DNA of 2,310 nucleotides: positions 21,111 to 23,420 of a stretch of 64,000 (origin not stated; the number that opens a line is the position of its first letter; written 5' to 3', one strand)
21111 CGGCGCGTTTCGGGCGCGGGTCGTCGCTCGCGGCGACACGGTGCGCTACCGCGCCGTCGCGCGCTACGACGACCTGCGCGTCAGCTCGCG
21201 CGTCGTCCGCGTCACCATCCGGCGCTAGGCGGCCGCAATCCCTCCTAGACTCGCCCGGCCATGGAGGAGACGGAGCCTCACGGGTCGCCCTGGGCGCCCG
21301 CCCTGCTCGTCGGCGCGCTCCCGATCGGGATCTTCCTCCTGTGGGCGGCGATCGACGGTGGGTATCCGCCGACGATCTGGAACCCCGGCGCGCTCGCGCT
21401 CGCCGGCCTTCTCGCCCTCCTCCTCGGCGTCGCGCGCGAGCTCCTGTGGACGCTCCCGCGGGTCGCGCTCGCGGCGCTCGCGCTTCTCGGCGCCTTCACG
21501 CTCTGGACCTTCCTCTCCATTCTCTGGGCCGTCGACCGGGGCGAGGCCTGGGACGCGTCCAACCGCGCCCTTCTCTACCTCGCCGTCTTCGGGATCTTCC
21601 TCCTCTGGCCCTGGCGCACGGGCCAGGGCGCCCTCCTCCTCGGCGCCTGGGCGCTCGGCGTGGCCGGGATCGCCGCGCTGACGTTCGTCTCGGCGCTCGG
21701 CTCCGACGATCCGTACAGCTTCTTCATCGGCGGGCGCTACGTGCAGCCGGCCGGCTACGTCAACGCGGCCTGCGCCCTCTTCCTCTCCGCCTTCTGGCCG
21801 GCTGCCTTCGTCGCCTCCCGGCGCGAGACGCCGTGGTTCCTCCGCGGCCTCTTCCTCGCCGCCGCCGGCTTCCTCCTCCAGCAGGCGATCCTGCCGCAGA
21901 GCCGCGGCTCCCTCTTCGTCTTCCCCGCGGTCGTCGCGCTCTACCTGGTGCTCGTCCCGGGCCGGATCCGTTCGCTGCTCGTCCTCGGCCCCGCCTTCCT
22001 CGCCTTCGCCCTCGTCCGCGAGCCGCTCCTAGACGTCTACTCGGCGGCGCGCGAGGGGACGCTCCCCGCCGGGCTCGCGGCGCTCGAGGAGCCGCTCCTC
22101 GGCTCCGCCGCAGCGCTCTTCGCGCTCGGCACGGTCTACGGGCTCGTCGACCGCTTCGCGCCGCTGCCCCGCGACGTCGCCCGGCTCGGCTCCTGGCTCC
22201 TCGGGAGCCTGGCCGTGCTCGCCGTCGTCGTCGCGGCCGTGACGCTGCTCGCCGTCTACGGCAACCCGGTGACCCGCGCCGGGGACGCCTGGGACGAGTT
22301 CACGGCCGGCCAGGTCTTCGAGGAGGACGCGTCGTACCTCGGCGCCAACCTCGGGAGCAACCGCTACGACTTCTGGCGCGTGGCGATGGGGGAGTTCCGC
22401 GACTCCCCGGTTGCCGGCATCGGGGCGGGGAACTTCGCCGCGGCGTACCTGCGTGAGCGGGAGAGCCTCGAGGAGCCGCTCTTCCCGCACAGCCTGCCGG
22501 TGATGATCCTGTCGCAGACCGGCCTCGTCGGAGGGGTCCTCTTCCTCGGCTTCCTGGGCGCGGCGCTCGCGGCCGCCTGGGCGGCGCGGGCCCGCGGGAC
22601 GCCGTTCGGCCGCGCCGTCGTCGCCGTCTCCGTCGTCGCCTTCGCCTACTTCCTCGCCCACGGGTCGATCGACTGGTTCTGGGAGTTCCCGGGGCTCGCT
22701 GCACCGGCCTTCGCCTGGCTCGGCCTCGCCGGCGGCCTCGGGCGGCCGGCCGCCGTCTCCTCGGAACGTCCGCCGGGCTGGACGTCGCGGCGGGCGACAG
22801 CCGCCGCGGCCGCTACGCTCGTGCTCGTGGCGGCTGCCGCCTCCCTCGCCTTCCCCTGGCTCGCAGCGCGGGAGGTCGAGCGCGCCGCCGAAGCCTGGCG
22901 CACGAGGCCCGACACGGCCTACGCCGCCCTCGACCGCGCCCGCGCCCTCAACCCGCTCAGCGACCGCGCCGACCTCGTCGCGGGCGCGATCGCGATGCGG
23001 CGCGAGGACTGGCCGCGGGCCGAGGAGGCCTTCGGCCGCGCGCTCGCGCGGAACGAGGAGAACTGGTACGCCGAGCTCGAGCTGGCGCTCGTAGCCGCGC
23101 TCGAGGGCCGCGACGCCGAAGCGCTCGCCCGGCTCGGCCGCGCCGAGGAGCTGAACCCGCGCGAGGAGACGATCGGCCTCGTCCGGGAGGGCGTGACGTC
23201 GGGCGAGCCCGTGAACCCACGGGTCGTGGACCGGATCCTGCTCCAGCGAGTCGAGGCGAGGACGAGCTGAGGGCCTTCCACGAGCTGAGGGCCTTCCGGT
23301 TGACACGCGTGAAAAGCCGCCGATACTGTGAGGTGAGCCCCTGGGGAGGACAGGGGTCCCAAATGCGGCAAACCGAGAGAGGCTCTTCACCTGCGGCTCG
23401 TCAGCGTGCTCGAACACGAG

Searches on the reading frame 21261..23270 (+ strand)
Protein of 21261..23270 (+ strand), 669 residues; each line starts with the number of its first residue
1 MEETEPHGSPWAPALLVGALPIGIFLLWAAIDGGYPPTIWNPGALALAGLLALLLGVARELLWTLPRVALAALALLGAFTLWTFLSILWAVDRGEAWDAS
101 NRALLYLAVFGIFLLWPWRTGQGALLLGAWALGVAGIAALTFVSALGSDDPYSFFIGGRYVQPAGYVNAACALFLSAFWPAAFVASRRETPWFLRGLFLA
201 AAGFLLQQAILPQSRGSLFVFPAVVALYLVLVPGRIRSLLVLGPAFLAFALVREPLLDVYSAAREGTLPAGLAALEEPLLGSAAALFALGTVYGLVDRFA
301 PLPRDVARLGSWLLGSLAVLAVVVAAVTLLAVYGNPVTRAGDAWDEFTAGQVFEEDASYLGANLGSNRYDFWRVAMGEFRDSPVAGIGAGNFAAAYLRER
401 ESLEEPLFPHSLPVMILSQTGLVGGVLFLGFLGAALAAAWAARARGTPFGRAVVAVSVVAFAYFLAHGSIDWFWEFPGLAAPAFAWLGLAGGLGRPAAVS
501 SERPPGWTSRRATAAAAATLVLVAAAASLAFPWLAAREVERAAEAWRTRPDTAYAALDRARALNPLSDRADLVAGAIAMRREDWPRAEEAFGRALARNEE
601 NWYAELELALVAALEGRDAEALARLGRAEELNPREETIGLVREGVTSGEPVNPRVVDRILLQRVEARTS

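Call 4: search_protein_families(library=pfam, proteins=[window:21261-23270:+], max_evalue=1)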
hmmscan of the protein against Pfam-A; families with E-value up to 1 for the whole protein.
window:21261-23270:+ (669 aa): 8 families
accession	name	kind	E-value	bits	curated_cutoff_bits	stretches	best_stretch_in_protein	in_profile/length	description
PF04932.20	Wzy_C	-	4.6e-10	39.9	31.7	1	282-429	15-149/149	O-Antigen ligase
PF13432.12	TPR_16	-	0.00031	21.6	32.7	1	577-628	6-56/65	Tetratricopeptide repeat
PF07719.23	TPR_2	-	0.037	14.6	27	1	575-601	8-34/34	Tetratricopeptide repeat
PF23914.1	TPR_CcmH_CycH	-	0.054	13.8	42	1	549-633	65-152/158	Cytochrome c-type biogenesis protein H TPR domain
PF14559.12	TPR_19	-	0.13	13.1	25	1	579-634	2-57/68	Tetratricopeptide repeat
PF13371.12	TPR_9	-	0.19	12.2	35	1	576-643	3-70/73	Tetratricopeptide repeat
PF09976.15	TPR_21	-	0.48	10.6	25.5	1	548-628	56-139/193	Tetratricopeptide repeat-like domain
PF00515.34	TPR_1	-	0.8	10.1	27.8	0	575-601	8-34/34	Tetratricopeptide repeat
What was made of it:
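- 21261..23270 (+): Wzy_C + C-terminal TPR membrane protein (669 aa), O-antigen-ligase-like. It is the conserved partner of the mini-protein and the proposed O-oligosaccharyltransferase/ligase. Pfam Wzy_C scores 39.9 bits against a cutoff of 31.7, with weak TPR hits (call 4).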

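Call 5: search_protein_families(library=ncbifam, proteins=[window:21261-23270:+], max_evalue=1)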
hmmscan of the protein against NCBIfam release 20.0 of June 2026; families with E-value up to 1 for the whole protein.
window:21261-23270:+ (669 aa): 9 families
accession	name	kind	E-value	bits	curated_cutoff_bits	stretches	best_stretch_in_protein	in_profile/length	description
TIGR02917.1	PEP_TPR_lipo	equivalog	4.3e-05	21.6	312.2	1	553-635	280-362/899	XrtA/PEP-CTERM system TPR-repeat protein PrsT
NF040959.1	MamA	equivalog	0.0023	17.4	200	1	550-636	87-173/204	magnetosome protein MamA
NF008757.0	PRK11788.1-5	equivalog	0.0046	16.1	363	1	530-613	175-258/388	lipopolysaccharide assembly protein LapB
NF058641.1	TfpM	equivalog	0.0058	15.7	600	1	365-438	244-309/421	O-linking oligosaccharyltransferase TfpM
TIGR02521.1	type_IV_pilW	equivalog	0.014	15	154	1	551-631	116-198/234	type IV pilus biogenesis/stability protein PilW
NF033758.1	gliding_GltE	equivalog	0.02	13.9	225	1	572-642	260-330/411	adventurous gliding motility TPR repeat lipoprotein GltE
NF008755.0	PRK11788.1-3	equivalog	0.029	13.7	430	1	542-643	187-290/388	lipopolysaccharide assembly protein LapB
TIGR03939.1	PGA_TPR_OMP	equivalog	0.081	11.1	366.65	1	545-635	64-153/800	poly-beta-1,6 N-acetyl-D-glucosamine export porin PgaA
NF033920.0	C39_PA2778_fam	equivalog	0.56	9.6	150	0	538-632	158-254/255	PA2778 family cysteine peptidase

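Call 35: search_solved_structures(query=window:21261-23267:+, max_evalue=10, show_alignments=2)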
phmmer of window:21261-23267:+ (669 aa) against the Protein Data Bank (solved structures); distinct sequences matched with E-value up to 10: 2.
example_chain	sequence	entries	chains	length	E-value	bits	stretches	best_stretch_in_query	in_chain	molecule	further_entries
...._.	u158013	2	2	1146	1.2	10.8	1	533-612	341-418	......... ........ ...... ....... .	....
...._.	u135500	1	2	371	1.8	10.2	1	550-632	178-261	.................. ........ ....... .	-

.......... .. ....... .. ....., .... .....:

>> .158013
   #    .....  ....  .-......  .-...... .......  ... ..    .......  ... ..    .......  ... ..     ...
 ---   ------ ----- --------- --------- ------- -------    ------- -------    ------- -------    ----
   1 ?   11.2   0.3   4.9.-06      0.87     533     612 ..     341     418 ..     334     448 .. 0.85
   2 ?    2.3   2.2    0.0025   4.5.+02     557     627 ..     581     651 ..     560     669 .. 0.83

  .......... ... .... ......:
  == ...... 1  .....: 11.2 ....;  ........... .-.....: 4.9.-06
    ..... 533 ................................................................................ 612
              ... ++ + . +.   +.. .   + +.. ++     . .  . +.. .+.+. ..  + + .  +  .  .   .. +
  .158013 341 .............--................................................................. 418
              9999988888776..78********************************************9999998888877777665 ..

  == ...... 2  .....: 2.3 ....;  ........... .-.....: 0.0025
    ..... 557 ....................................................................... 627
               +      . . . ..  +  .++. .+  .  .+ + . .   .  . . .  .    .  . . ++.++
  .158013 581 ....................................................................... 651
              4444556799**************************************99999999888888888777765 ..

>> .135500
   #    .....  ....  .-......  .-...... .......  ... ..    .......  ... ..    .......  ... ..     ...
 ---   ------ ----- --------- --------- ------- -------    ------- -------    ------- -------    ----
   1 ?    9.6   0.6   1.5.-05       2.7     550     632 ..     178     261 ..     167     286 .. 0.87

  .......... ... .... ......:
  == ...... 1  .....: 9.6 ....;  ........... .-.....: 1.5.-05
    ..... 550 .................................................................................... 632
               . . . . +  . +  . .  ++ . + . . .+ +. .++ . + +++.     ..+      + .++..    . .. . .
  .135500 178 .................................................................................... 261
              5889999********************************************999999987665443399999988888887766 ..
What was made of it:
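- Tried and rejected: Sequence search of the Wzy_C+TPR protein against PDB: only TPR noise at E about 1 (call 35).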

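Call 42: find_homologous_proteins(query=window:21261-23267:+, max_evalue=0.00001)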
Query window:21261-23267:+ (669 aa): 1489 proteins with E <= 0.00001 among 8000 candidates; the best 120 are listed.
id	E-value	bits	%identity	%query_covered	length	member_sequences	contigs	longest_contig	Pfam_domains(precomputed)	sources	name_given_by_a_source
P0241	0.0e+0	1428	100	100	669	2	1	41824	PF04932.21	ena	-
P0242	0.0e+0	1065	76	98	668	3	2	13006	PF04932.21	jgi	-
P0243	0.0e+0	1053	75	100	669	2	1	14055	PF14559.13,PF13432.13,PF07719.24,PF04932.21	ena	-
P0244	0.0e+0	1051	75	100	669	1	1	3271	PF14559.13,PF13432.13,PF04932.21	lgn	-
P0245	0.0e+0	1049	73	100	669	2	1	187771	PF13432.13,PF04932.21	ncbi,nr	ncbi:MAG TPA: O-antigen ligase family protein [Gaiellaceae bacterium]|nr:O-antigen ligase family pro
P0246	0.0e+0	1046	74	100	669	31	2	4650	PF14559.13,PF13432.13,PF13428.13,PF07719.24,PF04932.21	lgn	-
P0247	0.0e+0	1043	74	98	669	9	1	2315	PF14559.13,PF13432.13,PF04932.21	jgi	jgi:tetratricopeptide (TPR) repeat protein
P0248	0.0e+0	1041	73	100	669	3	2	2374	PF04932.21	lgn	-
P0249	0.0e+0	1041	73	100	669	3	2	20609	PF14559.13,PF13432.13,PF04932.21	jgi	jgi:hypothetical protein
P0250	0.0e+0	1039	73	100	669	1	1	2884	PF14559.13,PF00515.35,PF13432.13,PF07719.24,PF04932.21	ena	-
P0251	0.0e+0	1038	74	98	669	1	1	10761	PF13432.13,PF04932.21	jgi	jgi:tetratricopeptide (TPR) repeat protein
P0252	0.0e+0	1037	73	99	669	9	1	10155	PF14559.13,PF13432.13,PF04932.21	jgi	jgi:tetratricopeptide (TPR) repeat protein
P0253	0.0e+0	1032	73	100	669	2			PF14559.13,PF13432.13,PF13428.13,PF07719.24,PF04932.21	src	-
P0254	0.0e+0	1029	73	100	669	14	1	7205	PF13432.13,PF04932.21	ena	-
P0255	0.0e+0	1027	73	98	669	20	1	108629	PF13432.13,PF07719.24,PF04932.21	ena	-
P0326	5.4e-173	595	51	98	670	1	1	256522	PF04932.21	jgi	jgi:O-antigen ligase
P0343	3.8e-166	573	50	98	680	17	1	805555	PF04932.21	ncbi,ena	-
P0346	4.1e-165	569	48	97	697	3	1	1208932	PF04932.21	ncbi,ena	-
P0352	1.2e-163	564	48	98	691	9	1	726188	PF14559.13,PF04932.21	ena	-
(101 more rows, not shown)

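Call 56: predict_structure(alignment_id=A2)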
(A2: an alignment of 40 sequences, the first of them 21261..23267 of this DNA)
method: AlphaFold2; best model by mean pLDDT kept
length: 669 residues; sequences in the alignment: 40
mean_pLDDT: 86.8   pTM: 0.89
mean pLDDT of the five models: 86.8, 85.7, 85.4, 83.4, 79.6
residues with pLDDT >= 90: 385; 70-90: 209; 50-70: 58; < 50: 17
segments of 3 or more residues with pLDDT < 50: 1-8, 353-358
pLDDT, mean of each block of 10 residues (from residue 1): 41 81 97 91 96 86 89 97 95 91 97 93 95 98 92 84 88 95 94 94 96 83 93 89 94 89 86 92 96 88 77 80 83 76 64 49 56 83 90 71 55 82 95 97 90 96 83 80 97 77 68 87 96 96 94 97 95 95 96 93 94 95 94 86 92 87 71
secondary structure, 60 per line:
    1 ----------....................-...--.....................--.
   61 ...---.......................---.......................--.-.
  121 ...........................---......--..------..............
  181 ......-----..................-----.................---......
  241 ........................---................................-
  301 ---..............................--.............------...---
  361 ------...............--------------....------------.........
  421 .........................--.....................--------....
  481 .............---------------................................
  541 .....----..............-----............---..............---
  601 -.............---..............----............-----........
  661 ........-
elements in order: H11-30 H37-57 H60-63 H67-89 H93-115 H120-147 H151-154 H167-186 H192-209 H215-231 H235-264 H268-299 H304-333 H336-348 H367-381 H396-399 H412-445 H448-468 H477-492 H509-545 H550-563 H569-580 H584-597 H602-614 H618-631 H636-647 H653-668
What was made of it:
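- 21261..23270 (+): The AF2 model has pLDDT 86.8 and pTM 0.89 (call 56).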

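Call 59: fold_search(model_id=the predicted structure, library=pdb)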
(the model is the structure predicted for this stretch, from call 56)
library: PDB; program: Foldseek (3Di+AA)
matches with E <= 10: 914; with E <= 0.001: 1
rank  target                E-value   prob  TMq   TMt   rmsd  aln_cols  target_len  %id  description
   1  7tpg_B                4.3e-05  1.00  0.37  0.56  10.4       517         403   17  Single-Particle Cryo-EM Structure of the WaaL O-antigen ligase in its ligand bound state (released 2022-04-06)
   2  9gaw_P                3.0e-03  1.00  0.19  0.24  24.9       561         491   13  High-resolution structure of the Anaphase-promoting complex/cyclosome (APC/C) bound to co-activator Cdh1 (released 2024-08-14)
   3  1na0_A                5.9e-03  1.00  0.16  0.85   2.1       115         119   20  Design of Stable alpha-Helical Arrays from an Idealized TPR Motif (released 2003-06-03)
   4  5l9u_F                6.9e-03  0.97  0.15  0.20  27.6       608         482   12  Model of human Anaphase-promoting complex/Cyclosome (APC/C-CDH1) with a cross linked Ubiquitin variant-substrate-UBE2C (released 2016-09-14)
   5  6v8e_A                7.8e-03  1.00  0.17  0.86   1.9       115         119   20  Computationally designed C3-symmetric homotrimer from TPR repeat protein (released 2020-08-12)
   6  5g05_H                8.1e-03  0.99  0.17  0.23  25.9       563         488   11  Cryo-EM structure of combined apo phosphorylated APC (released 2016-05-25)
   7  5hrz                  9.8e-03  1.00  0.16  0.83   2.0       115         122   22  Computationally Designed Trimer 1na0C3_3 (released 2017-04-12)
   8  6q3q_A                9.8e-03  1.00  0.16  0.82   2.1       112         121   19  Arabidopsis OM64 TPR domain (released 2018-12-19)
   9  8ump_A                1.0e-02  1.00  0.17  0.85   1.8       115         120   21  T33-ml35 - Designed Tetrahedral Protein Cage Using Machine Learning Algorithms (released 2023-11-15)
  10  9gaw_J                1.0e-02  0.99  0.16  0.21  25.6       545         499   13  High-resolution structure of the Anaphase-promoting complex/cyclosome (APC/C) bound to co-activator Cdh1 (released 2024-08-14)
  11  6v8e_B                1.1e-02  1.00  0.16  0.88   1.7       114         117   20  Computationally designed C3-symmetric homotrimer from TPR repeat protein (released 2020-08-12)
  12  6vl6_A                1.1e-02  1.00  0.16  0.84   1.9       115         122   22  De novo designed tetrahedral nanoparticle T33_dn2 presenting BG505 SOSIP trimers (released 2020-08-12)
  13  9gaw_Q                1.1e-02  0.99  0.18  0.23  25.3       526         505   14  High-resolution structure of the Anaphase-promoting complex/cyclosome (APC/C) bound to co-activator Cdh1 (released 2024-08-14)
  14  4ui9_F                1.1e-02  0.99  0.18  0.24  24.5       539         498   13  Atomic structure of the human Anaphase-Promoting Complex (released 2015-06-17)
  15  8a3t_K                1.1e-02  0.99  0.18  0.23  27.5       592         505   10  S. cerevisiae APC/C-Cdh1 complex (released 2022-08-31)
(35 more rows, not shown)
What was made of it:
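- On Wzy_C-type O-oligosaccharyltransferase system (WsfB/PglL-like): Foldseek matches WaaL 7tpg at E 4.3e-5 (call 59). The model has helices across 550-668 that match 3-TPR domains at target-normalised TM 0.8-0.88 (calls 56, 59).
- TPR domains bind extended peptides (call 59).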

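Call 66: find_encoding_contigs(protein=P0343, flank=4000, max_places=1)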
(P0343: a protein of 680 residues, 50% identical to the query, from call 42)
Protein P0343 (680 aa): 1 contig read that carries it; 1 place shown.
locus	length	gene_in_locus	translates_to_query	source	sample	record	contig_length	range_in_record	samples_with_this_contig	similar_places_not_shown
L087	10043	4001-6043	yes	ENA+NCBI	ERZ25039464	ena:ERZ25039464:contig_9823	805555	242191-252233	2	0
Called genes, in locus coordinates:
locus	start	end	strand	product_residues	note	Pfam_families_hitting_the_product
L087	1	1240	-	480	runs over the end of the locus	PF19295:SufBD_N, PF01458:SUFBD_core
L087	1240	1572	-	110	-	PF00355:Rieske, PF13806:Rieske_2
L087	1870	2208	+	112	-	-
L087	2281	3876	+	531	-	PF13727:CoA_binding_3, PF02397:Bac_transf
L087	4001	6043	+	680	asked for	PF04932:Wzy_C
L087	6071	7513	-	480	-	PF04932:Wzy_C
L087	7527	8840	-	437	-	PF10609:ParA (weak), PF01656:CbiA (weak), PF13614:AAA_31 (faint)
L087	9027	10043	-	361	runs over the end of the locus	PF13439:Glyco_transf_4, PF13579:Glyco_trans_4_4, PF20706:GT4-conflict, PF00534:Glycos_transf_1, PF13692:Glyco_trans_1_4, PF13524:Glyco_trans_1_2 (weak)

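Call 67: find_encoding_contigs(protein=P0346, flank=4000, max_places=1)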
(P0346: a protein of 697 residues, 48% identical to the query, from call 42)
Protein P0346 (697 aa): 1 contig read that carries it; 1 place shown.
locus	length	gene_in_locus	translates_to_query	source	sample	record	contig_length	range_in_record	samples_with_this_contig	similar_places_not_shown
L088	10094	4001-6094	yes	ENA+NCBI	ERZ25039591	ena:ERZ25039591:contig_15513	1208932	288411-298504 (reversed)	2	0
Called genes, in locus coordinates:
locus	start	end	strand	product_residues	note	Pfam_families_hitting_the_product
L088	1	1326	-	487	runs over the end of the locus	PF19295:SufBD_N, PF01458:SUFBD_core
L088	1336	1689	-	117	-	PF00355:Rieske, PF13806:Rieske_2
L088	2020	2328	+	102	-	-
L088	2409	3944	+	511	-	PF13727:CoA_binding_3, PF02397:Bac_transf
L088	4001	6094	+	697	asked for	PF04932:Wzy_C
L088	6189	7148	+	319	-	PF13477:Glyco_trans_4_2 (weak), PF13439:Glyco_transf_4, PF13579:Glyco_trans_4_4, PF00534:Glycos_transf_1, PF13692:Glyco_trans_1_4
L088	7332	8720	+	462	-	PF02706:Wzz, PF13807:GNVR (faint), PF10609:ParA, PF13614:AAA_31 (weak), PF01656:CbiA, PF09140:MipZ (weak)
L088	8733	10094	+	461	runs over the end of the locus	PF04932:Wzy_C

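Call 68: find_encoding_contigs(protein=P0352, flank=4000, max_places=1)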
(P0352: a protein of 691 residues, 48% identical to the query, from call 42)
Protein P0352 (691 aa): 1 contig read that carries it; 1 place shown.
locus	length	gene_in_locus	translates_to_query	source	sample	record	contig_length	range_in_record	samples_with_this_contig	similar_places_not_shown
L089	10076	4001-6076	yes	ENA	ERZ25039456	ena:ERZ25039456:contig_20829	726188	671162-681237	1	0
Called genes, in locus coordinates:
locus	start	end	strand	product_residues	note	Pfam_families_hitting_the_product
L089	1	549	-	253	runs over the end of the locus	PF00501:AMP-binding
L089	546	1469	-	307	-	PF00733:Asn_synthase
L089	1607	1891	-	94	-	PF00733:Asn_synthase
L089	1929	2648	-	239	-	-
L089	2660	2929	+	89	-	-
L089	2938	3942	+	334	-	PF02540:NAD_synthase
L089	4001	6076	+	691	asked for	PF04932:Wzy_C, PF14559:TPR_19 (weak)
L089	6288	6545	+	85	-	-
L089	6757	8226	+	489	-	PF13727:CoA_binding_3, PF02397:Bac_transf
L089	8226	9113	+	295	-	PF04203:Sortase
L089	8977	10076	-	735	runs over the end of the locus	PF13439:Glyco_transf_4, PF13579:Glyco_trans_4_4, PF20706:GT4-conflict, PF00534:Glycos_transf_1, PF13692:Glyco_trans_1_4, PF13524:Glyco_trans_1_2, PF00535:Glycos_transf_2, PF13641:Glyco_tranf_2_3, +1 more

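Call 69: find_encoding_contigs(protein=P0326, flank=4000, max_places=1)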
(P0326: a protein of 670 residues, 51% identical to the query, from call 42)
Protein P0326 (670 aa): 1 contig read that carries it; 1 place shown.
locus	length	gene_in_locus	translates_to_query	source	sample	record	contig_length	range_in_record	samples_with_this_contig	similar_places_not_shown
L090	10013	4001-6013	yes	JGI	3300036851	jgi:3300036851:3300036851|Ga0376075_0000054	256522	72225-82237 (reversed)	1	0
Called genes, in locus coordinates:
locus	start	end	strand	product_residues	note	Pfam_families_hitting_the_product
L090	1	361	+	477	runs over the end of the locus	PF04932:Wzy_C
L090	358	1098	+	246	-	PF19567:CpsB_CapC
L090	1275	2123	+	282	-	PF02661:Fic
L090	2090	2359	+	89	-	-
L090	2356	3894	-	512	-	PF13727:CoA_binding_3, PF02397:Bac_transf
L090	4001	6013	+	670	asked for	PF04932:Wzy_C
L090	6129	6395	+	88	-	-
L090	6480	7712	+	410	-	PF01075:Glyco_transf_9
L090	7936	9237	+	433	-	-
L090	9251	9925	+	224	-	PF05711:TylF, PF13578:Methyltransf_24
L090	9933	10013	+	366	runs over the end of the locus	PF01075:Glyco_transf_9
